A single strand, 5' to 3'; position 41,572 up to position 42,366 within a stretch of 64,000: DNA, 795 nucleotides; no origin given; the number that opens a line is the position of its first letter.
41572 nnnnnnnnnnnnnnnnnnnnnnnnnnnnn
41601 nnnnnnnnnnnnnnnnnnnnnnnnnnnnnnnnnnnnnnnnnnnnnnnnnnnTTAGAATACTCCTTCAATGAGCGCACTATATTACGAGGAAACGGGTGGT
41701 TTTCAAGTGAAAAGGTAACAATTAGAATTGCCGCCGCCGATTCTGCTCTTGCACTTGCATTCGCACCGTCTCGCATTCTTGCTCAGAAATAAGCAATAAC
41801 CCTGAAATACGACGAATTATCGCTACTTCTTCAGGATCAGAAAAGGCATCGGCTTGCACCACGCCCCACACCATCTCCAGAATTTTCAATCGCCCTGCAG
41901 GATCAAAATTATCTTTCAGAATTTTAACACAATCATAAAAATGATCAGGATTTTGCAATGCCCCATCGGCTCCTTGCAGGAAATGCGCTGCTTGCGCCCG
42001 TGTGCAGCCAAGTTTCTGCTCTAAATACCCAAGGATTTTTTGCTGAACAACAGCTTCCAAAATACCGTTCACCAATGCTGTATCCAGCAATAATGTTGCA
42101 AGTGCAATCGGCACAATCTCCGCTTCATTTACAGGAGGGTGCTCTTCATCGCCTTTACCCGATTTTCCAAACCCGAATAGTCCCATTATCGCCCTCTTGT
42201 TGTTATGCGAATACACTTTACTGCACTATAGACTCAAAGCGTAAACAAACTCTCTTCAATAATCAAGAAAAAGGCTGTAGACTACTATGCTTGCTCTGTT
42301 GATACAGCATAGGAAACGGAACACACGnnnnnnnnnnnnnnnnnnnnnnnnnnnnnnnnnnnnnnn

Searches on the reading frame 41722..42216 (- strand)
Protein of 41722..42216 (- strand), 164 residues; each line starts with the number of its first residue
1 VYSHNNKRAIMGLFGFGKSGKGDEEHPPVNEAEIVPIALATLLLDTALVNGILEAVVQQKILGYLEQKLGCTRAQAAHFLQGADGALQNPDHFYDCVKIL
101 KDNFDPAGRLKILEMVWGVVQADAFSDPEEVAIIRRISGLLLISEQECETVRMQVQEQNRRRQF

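Call 68: search_protein_families(library=pfam, proteins=[window:41722-42216:-], max_evalue=0.001)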
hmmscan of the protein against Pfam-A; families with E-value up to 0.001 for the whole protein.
window:41722-42216:- (164 aa): 1 family
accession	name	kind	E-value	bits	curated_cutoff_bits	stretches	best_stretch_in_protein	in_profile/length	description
PF05099.18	TerB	-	3.3e-17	63.3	24.4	1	37-152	2-117/118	Tellurite resistance protein TerB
